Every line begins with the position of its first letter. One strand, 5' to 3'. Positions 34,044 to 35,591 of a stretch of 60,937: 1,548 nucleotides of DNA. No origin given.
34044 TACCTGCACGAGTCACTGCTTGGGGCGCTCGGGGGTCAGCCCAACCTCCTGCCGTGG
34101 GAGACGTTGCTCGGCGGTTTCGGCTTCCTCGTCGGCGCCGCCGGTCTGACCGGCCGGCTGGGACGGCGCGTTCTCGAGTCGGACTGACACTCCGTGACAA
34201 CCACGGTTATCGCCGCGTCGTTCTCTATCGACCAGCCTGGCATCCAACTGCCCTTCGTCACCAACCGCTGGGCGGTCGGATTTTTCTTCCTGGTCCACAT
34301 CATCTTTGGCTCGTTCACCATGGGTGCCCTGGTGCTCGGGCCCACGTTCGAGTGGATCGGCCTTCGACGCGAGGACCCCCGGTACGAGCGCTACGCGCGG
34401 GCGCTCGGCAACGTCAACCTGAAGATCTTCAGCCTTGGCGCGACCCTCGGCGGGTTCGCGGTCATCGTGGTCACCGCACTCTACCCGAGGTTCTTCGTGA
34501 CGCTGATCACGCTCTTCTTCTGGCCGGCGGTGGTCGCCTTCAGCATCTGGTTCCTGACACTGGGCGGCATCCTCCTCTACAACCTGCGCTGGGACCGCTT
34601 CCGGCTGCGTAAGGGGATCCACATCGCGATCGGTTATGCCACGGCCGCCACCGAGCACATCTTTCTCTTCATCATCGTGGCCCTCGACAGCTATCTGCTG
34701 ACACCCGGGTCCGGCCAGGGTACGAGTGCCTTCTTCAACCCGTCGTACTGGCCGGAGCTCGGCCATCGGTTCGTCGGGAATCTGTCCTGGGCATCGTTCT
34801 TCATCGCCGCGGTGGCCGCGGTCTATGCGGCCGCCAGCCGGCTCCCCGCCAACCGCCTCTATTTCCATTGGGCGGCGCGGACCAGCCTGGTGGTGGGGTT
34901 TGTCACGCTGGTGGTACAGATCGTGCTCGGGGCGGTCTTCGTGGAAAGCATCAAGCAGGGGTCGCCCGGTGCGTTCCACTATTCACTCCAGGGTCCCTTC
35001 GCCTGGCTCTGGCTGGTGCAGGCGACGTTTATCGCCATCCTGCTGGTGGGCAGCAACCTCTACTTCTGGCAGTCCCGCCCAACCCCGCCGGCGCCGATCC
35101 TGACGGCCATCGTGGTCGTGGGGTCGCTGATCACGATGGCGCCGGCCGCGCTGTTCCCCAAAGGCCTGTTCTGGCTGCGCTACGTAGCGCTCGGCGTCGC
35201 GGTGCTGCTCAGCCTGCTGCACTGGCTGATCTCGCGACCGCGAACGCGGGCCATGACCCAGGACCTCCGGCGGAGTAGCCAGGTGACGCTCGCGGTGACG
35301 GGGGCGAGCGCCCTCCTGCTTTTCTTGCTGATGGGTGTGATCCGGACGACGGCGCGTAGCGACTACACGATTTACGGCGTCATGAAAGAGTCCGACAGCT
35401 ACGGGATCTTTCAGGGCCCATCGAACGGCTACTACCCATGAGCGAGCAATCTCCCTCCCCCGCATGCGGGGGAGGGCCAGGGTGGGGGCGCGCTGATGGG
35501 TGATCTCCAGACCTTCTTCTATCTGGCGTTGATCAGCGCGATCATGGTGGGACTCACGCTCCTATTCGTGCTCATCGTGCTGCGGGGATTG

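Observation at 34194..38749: Rieske/cytochrome b module flanked by two Q-loop-less CydA-like genes, with no cytochrome c and no CydB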

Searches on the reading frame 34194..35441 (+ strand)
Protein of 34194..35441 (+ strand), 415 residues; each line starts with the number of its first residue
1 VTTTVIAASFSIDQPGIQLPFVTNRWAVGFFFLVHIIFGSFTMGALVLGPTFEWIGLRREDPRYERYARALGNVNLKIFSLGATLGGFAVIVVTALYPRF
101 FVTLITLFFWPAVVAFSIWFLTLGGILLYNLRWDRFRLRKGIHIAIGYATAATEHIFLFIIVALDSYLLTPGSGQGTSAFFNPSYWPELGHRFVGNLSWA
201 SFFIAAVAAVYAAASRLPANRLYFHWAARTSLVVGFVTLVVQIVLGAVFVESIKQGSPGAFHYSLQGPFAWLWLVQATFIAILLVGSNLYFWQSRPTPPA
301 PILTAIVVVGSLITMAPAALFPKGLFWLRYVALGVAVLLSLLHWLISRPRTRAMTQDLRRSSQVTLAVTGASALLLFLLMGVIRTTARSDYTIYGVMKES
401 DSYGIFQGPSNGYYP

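Call 3: search_protein_families(library=pfam, proteins=[window:34194-35441:+], max_evalue=0.01)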
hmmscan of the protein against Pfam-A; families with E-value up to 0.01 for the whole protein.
window:34194-35441:+ (415 aa): 2 families
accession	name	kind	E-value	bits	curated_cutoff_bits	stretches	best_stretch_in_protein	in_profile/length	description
PF01654.22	Cyt_bd_oxida_I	-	2.3e-14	53.2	26.2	1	25-250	3-234/418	Cytochrome bd terminal oxidase subunit I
PF11992.13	TgpA_N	-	0.00016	21.3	30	1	199-380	21-181/333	TgpA N-terminal domain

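Call 11: search_solved_structures(query=window:34194-35441:+, max_evalue=1, show_alignments=2)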
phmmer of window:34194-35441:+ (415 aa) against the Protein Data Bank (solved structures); distinct sequences matched with E-value up to 1: 2.
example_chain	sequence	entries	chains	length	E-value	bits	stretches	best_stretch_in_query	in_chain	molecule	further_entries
5doq_A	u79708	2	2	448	8.6e-06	28.6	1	24-247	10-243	Bd-type quinol oxidase subunit I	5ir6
6z5s_W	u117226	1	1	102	0.31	13.6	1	202-250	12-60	Light harvesting complex 1 Protein W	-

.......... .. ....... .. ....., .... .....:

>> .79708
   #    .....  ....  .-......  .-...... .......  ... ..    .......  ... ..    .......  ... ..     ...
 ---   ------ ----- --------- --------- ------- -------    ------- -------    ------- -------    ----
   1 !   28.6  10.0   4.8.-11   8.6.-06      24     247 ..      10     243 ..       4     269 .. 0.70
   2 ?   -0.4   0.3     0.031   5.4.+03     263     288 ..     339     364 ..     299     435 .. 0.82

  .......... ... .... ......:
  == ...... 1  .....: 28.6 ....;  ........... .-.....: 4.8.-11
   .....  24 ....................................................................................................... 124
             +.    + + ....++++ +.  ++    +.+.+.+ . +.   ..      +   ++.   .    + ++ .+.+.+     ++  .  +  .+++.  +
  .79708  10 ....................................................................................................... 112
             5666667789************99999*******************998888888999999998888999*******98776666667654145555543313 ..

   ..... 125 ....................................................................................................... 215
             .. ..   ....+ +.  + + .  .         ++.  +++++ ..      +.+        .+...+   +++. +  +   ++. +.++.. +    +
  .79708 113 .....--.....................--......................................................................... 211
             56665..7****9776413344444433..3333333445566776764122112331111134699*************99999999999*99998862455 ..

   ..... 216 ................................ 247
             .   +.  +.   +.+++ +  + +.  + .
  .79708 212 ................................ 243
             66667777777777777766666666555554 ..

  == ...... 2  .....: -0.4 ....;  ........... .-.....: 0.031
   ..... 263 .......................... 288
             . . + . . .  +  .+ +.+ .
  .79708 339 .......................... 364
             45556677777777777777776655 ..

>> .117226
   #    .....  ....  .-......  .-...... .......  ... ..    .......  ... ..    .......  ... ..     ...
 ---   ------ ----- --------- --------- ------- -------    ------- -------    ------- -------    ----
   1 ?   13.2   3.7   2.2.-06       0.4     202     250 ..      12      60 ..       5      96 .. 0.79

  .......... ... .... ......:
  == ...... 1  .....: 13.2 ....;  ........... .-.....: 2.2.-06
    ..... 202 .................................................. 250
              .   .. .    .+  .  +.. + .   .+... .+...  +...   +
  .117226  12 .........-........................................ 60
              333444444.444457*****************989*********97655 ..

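Call 13: find_related_loci(query=window:34194-35441:+, collection=genome_contigs, flank=8000)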
Query window:34194-35441:+ (415 aa) in genome_contigs; peptide patterns used: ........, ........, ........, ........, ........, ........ (x = any residue, [..] = any of these).
81 stretches matched a pattern; 30 encode a relative of the query (tblastn E <= 1e-3); 29 distinct loci.
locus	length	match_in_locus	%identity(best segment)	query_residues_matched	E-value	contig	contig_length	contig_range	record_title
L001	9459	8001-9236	92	4-415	0e+0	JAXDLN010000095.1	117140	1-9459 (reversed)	MAG: Chloroflexota bacterium isolate BP_619 scaffold_178587, whole genome shotgun sequence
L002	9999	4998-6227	91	6-415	0e+0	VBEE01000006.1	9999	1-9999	MAG: Chloroflexi bacterium isolate CF_18 14_1009_13_20cm_scaffold_3349, whole genome shotgun sequence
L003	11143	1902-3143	89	2-415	0e+0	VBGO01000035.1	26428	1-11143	MAG: Chloroflexi bacterium isolate CF_80 14_1009_16_40cm_scaffold_3439_e:197.2, whole genome shotgun sequence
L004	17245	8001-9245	89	1-415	0e+0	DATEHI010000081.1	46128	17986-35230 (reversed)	MAG TPA_asm: Candidatus Dormiibacterota bacterium isolate SMAG_U8807 k141_842768, whole genome shotgun sequence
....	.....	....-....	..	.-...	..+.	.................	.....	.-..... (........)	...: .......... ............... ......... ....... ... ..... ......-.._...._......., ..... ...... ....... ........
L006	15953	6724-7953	89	6-415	0e+0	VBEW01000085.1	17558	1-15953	MAG: Chloroflexi bacterium isolate CF_36 14_1009_16_40cm_scaffold_6222, whole genome shotgun sequence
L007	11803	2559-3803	89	1-415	0e+0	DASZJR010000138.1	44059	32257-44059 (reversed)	MAG TPA_asm: Candidatus Dormiibacterota bacterium isolate SMAG_U6634 k141_2814059, whole genome shotgun sequence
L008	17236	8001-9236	89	4-415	0e+0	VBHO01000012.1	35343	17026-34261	MAG: Chloroflexi bacterium isolate CF_106 14_1009_12_40cm_scaffold_712, whole genome shotgun sequence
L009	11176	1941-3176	88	4-415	0e+0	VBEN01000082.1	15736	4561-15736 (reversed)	MAG: Chloroflexi bacterium isolate CF_27 14_1009_16_20cm_scaffold_7941, whole genome shotgun sequence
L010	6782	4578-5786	90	13-415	0e+0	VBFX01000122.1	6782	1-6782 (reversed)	MAG: Chloroflexi bacterium isolate CF_63 14_1009_02_40cm_scaffold_10151, whole genome shotgun sequence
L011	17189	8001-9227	89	6-415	0e+0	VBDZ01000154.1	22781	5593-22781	MAG: Chloroflexi bacterium isolate CF_13 14_1009_09_30cm_scaffold_1095, whole genome shotgun sequence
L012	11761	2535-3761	89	6-415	0e+0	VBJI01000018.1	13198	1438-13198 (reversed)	MAG: Chloroflexi bacterium isolate CF_152 14_1009_09_20cm_scaffold_2969, whole genome shotgun sequence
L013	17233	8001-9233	89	5-415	0e+0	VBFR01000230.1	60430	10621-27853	MAG: Chloroflexi bacterium isolate CF_57 14_0929_12_20cm_scaffold_1484, whole genome shotgun sequence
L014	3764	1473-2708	89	4-415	0e+0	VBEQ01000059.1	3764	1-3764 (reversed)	MAG: Chloroflexi bacterium isolate CF_30 14_1009_05_30cm_scaffold_23834, whole genome shotgun sequence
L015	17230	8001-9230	82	6-415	0e+0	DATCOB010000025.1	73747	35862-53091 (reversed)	MAG TPA_asm: Candidatus Dormiibacterota bacterium isolate SMAG_U7190 k141_79358, whole genome shotgun sequence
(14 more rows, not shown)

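Call 14: find_homologous_proteins(query=window:34194-35441:+, max_evalue=0.001)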
Query window:34194-35441:+ (415 aa): 307 proteins with E <= 0.001 among 8000 candidates; the best 120 are listed.
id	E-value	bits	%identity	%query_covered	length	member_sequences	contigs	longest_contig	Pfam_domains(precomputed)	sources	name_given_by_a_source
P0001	4.5e-253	858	93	100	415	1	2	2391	PF01654.23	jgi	jgi:hypothetical protein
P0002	5.6e-248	841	92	99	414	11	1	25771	PF01654.23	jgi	jgi:cytochrome bd-type quinol oxidase subunit 1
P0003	1.7e-247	840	92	99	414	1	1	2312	PF01654.23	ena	-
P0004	2.6e-247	839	92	99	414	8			PF01654.23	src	-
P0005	5.8e-247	838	91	99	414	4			PF01654.23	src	-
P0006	5.8e-247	838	92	99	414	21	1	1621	PF01654.23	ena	-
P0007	1.4e-246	837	91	99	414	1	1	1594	PF01654.23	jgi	jgi:cytochrome bd-type quinol oxidase subunit 1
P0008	1.5e-246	837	92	99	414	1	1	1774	PF01654.23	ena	-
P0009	1.7e-246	836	91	99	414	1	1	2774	PF01654.23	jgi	jgi:cytochrome bd-type quinol oxidase subunit 1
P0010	3.8e-246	835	92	99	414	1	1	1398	PF01654.23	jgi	jgi:cytochrome bd-type quinol oxidase subunit 1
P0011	6.2e-246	835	92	99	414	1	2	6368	PF01654.23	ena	-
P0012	1.1e-245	834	91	99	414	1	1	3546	PF01654.23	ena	-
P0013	1.6e-245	833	92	99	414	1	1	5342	PF01654.23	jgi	-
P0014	5.9e-245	831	91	99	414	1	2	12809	PF01654.23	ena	-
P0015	6.3e-245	831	91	99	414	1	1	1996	PF01654.23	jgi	jgi:cytochrome bd-type quinol oxidase subunit 1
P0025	4.6e-244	828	90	99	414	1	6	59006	PF01654.23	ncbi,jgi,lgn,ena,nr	ncbi:MAG: hypothetical protein E6I78_04485 [Chloroflexi bacterium]|nr:MAG: hypothetical protein E6I7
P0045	8.7e-243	824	89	99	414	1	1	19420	PF01654.23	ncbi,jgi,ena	-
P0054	4.3e-242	822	89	99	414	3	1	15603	PF01654.23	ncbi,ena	-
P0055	4.6e-242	822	90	99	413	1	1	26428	PF01654.23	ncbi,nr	ncbi:MAG: hypothetical protein E6I60_02635 [Chloroflexi bacterium]|nr:MAG: hypothetical protein E6I6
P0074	1.0e-237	807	89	99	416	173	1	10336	PF01654.23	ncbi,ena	-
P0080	2.3e-237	806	89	99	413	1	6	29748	PF11992.14,PF01654.23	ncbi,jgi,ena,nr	ncbi:MAG: hypothetical protein E6I84_01555 [Chloroflexi bacterium]|nr:MAG: hypothetical protein E6I8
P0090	1.9e-236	803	89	99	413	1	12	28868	PF01654.23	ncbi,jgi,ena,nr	ncbi:MAG: hypothetical protein E6H93_10875 [Chloroflexi bacterium]|nr:MAG: hypothetical protein E6H9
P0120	9.1e-225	765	81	99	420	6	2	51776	PF01654.23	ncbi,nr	ncbi:MAG: cytochrome ubiquinol oxidase subunit I [Actinomycetota bacterium]|nr:cytochrome ubiquinol 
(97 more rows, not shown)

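Call 24: search_protein_representatives(protein=window:34194-35441:+)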
Query: 415 residues. Proteins with E-value up to 0.001 (for the whole library): 264; up to 1e-10: 114; up to 1e-30: 26. The best 150 are listed.
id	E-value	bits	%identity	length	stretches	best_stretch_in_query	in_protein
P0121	2.3e-103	363.2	46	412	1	13-415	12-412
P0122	9.2e-99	348.1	46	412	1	16-415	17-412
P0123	6.8e-95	335.3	47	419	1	8-415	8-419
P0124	9.0e-95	334.9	83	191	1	5-189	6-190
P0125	9.3e-70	252.5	93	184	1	113-236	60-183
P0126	4.8e-66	240.3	80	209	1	150-287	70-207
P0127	1.3e-63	232.3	50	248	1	164-415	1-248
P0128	1.3e-54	202.6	35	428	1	6-415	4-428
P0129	1.9e-53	198.8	34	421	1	17-407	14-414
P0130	8.3e-52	193.4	88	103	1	4-104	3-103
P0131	2.5e-50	188.5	83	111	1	306-415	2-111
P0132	3.6e-50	188.0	83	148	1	303-415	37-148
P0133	5.8e-48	180.7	37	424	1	19-388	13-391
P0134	3.1e-46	175.1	33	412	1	17-399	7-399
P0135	2.8e-44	168.6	84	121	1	79-172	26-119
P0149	5.2e-29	118.3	31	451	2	17-297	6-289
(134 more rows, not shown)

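Call 28: find_related_loci(query=P0128, collection=genome_contigs, flank=7000)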
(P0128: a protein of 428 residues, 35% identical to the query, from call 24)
Query P0128 (428 aa) in genome_contigs; peptide patterns used: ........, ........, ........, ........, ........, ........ (x = any residue, [..] = any of these).
71 stretches matched a pattern, but none encodes a relative of the query by tblastn (E <= 1e-3).

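Call 48: find_related_loci(query=P0149, collection=genome_contigs, flank=8000)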
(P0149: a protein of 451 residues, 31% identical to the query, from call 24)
Query P0149 (451 aa) in genome_contigs; peptide patterns used: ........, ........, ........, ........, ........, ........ (x = any residue, [..] = any of these).
92 stretches matched a pattern; 79 encode a relative of the query (tblastn E <= 1e-3); 77 distinct loci.
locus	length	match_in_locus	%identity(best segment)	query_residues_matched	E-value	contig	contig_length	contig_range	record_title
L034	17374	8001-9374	81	1-449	0e+0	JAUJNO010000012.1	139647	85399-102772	MAG: Rubrobacteraceae bacterium isolate YX2bin33 opera_contig_345, whole genome shotgun sequence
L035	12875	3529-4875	79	1-450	0e+0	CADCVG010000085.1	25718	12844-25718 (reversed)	MAG: uncultured Rubrobacteraceae bacterium isolate AVDCRST_MAG14 genome assembly, contig: NODE533, whole genome shotgun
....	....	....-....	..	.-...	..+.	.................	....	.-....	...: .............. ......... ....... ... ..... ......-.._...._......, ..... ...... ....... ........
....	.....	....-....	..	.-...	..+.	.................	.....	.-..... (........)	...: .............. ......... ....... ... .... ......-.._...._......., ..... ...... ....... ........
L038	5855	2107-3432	69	1-443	0e+0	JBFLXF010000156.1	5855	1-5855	MAG: Actinomycetota bacterium isolate MAG051 MAG051_156, whole genome shotgun sequence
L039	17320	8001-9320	65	1-445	0e+0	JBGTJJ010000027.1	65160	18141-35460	MAG: Rubrobacteraceae bacterium isolate JTS-RE287 k141_8014825, whole genome shotgun sequence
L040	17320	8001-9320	66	1-444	0e+0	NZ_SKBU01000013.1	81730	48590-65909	Rubrobacter taiwanensis strain Yellowstone NODE_13_length_81642_cov_74.084023, whole genome shotgun sequence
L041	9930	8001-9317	66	1-443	0e+0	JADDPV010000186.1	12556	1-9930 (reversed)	MAG: Rubrobacter sp. isolate LC3_2 AB19_LC3_894_length_12641_cov_83, whole genome shotgun sequence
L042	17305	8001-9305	63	1-439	0e+0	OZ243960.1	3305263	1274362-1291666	MAG: Rubrobacteraceae bacterium isolate 6d3ed29e-e20b-42c7-a023-2236d73a9153 genome assembly, chromosome: 1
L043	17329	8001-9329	63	1-445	0e+0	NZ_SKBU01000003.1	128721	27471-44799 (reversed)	Rubrobacter taiwanensis strain Yellowstone NODE_3_length_128633_cov_72.012878, whole genome shotgun sequence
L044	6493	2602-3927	65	1-449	0e+0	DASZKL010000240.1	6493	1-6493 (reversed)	MAG TPA_asm: Rubrobacteraceae bacterium isolate SMAG_U6654 k141_1477376, whole genome shotgun sequence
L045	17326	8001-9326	64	1-449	0e+0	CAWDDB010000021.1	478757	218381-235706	MAG: uncultured Rubrobacteraceae bacterium isolate MFD02840.bin.1.423 genome assembly, contig: contig_967, whole genome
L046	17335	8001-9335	63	1-450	0e+0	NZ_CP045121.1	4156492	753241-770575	Rubrobacter marinus strain SCSIO 52915 chromosome, complete genome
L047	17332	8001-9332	64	1-451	0e+0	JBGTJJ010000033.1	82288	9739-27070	MAG: Rubrobacteraceae bacterium isolate JTS-RE287 k141_8065366, whole genome shotgun sequence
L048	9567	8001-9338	64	1-440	0e+0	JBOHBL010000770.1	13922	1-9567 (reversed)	MAG: Rubrobacteraceae bacterium isolate SC-B1_maxbin2.bin.18 k127_157195, whole genome shotgun sequence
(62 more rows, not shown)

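Call 55: search_protein_families(library=ncbifam, proteins=[window:34194-35441:+], max_evalue=0.001)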
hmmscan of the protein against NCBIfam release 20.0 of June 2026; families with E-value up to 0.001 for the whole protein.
window:34194-35441:+ (415 aa): 0 families

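Call 59: list_cluster_members(proteins=[P0025, P0055, P0080, P0090, P0045, P0054, P0074, P0120, P0379, P0357])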
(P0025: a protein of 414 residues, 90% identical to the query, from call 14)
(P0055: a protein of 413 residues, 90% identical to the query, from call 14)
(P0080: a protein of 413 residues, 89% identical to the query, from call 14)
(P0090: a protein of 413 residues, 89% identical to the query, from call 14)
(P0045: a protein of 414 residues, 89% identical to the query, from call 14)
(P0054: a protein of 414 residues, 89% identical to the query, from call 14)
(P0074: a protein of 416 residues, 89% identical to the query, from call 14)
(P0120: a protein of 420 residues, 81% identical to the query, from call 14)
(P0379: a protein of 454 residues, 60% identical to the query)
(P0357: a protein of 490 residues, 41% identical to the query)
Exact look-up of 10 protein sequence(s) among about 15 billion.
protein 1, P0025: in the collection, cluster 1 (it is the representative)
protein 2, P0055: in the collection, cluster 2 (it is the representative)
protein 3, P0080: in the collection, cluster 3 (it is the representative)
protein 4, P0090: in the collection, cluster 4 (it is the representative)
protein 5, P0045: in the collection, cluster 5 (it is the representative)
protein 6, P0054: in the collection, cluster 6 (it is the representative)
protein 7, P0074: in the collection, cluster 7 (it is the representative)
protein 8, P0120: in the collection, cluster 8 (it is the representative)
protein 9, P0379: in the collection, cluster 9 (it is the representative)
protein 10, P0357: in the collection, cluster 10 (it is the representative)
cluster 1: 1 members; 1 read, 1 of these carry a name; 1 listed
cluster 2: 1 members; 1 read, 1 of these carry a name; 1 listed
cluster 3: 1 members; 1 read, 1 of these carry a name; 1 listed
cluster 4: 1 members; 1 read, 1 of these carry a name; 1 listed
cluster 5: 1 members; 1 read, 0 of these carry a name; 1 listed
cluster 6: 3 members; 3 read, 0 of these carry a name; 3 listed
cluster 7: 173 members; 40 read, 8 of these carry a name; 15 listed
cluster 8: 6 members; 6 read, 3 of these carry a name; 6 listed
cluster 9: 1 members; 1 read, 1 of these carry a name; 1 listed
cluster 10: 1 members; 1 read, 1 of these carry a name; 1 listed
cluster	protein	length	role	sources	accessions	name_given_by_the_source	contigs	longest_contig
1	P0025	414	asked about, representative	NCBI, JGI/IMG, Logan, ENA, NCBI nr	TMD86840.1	MAG: hypothetical protein E6I78_04485 [Chloroflexi bacterium] | MAG: hypothetical protein E6I78_04485 [Chloroflexota bacterium]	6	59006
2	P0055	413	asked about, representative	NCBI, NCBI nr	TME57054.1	MAG: hypothetical protein E6I60_02635 [Chloroflexi bacterium] | MAG: hypothetical protein E6I60_02635 [Chloroflexota bacterium]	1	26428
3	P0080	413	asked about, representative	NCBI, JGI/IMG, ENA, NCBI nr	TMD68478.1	MAG: hypothetical protein E6I84_01555 [Chloroflexi bacterium] | MAG: hypothetical protein E6I84_01555 [Chloroflexota bacterium]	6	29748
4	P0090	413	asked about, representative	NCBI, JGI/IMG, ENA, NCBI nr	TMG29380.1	MAG: hypothetical protein E6H93_10875 [Chloroflexi bacterium] | MAG: hypothetical protein E6H93_10875 [Chloroflexota bacterium]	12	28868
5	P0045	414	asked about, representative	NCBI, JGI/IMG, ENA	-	-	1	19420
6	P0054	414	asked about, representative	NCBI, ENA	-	-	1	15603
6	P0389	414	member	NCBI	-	-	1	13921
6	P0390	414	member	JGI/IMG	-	-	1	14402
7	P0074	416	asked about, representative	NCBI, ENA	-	-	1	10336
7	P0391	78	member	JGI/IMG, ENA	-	hypothetical protein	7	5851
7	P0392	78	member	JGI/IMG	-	hypothetical protein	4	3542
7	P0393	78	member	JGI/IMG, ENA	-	hypothetical protein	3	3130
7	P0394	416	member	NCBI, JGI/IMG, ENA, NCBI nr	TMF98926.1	MAG: hypothetical protein E6I10_03920 [Chloroflexi bacterium] | MAG: hypothetical protein E6I10_03920 [Chloroflexota bacterium]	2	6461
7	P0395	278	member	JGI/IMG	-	cytochrome bd-type quinol oxidase subunit 1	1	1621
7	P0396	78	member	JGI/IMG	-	hypothetical protein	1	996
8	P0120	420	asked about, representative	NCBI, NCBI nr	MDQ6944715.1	MAG: cytochrome ubiquinol oxidase subunit I [Actinomycetota bacterium] | cytochrome ubiquinol oxidase subunit I [Actinomycetota bacterium]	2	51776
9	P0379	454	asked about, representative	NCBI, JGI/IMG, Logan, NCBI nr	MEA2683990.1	MAG: cytochrome bd ubiquinol oxidase subunit [Chloroflexota bacterium] | cytochrome d ubiquinol oxidase subunit I | cytochrome bd ubiquinol oxidase subunit [Chloroflexota bacterium]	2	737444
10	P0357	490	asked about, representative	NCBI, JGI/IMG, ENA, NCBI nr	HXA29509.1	MAG TPA: cytochrome ubiquinol oxidase subunit I [Candidatus Angelobacter sp.] | cytochrome d ubiquinol oxidase subunit I | cytochrome ubiquinol oxidase subunit I [Candidatus Angelobacter sp.]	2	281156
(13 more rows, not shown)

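Call 66: find_homologous_proteins(query=A1, max_evalue=0.00001)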
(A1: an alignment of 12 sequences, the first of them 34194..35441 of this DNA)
Query A1 (12 sequences) (415 aa, profile of the alignment): 334 proteins with E <= 0.00001 among 8000 candidates; the best 120 are listed.
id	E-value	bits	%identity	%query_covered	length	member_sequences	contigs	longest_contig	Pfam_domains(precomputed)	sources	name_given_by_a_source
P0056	7.0e-161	554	90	99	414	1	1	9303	PF01654.23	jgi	jgi:cytochrome bd-type quinol oxidase subunit 1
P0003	8.4e-161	554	92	99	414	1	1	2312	PF01654.23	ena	-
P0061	2.0e-160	553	90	99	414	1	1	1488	PF01654.23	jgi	jgi:cytochrome bd-type quinol oxidase subunit 1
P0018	2.8e-160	552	91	99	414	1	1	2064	PF01654.23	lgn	-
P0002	2.9e-160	552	92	99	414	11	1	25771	PF01654.23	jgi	jgi:cytochrome bd-type quinol oxidase subunit 1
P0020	3.2e-160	552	91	99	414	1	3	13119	PF01654.23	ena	-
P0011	3.8e-160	552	92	99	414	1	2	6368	PF01654.23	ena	-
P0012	4.1e-160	552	91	99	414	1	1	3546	PF01654.23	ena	-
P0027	4.4e-160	552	91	99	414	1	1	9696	PF01654.23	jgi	jgi:cytochrome bd-type quinol oxidase subunit 1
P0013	4.6e-160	552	92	99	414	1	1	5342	PF01654.23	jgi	-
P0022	5.3e-160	551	90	99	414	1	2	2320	PF01654.23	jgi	jgi:cytochrome bd-type quinol oxidase subunit 1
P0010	5.4e-160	551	92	99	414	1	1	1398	PF01654.23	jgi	jgi:cytochrome bd-type quinol oxidase subunit 1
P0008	8.1e-160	551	92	99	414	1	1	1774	PF01654.23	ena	-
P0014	9.0e-160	551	91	99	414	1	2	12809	PF01654.23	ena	-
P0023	1.1e-159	550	91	99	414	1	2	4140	PF01654.23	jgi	jgi:cytochrome bd-type quinol oxidase subunit 1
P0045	5.6e-159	548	89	99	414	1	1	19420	PF01654.23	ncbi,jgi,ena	-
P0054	8.1e-159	547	89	99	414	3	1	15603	PF01654.23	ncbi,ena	-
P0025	4.6e-158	545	90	99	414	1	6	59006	PF01654.23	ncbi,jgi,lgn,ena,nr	ncbi:MAG: hypothetical protein E6I78_04485 [Chloroflexi bacterium]|nr:MAG: hypothetical protein E6I7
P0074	1.5e-156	540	89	99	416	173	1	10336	PF01654.23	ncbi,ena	-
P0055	9.5e-156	537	90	99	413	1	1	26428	PF01654.23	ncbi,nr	ncbi:MAG: hypothetical protein E6I60_02635 [Chloroflexi bacterium]|nr:MAG: hypothetical protein E6I6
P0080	3.0e-155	536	89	99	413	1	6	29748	PF11992.14,PF01654.23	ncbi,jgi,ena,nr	ncbi:MAG: hypothetical protein E6I84_01555 [Chloroflexi bacterium]|nr:MAG: hypothetical protein E6I8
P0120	1.1e-154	534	81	99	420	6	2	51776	PF01654.23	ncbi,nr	ncbi:MAG: cytochrome ubiquinol oxidase subunit I [Actinomycetota bacterium]|nr:cytochrome ubiquinol 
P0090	1.2e-154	534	89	99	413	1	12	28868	PF01654.23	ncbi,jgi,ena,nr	ncbi:MAG: hypothetical protein E6H93_10875 [Chloroflexi bacterium]|nr:MAG: hypothetical protein E6H9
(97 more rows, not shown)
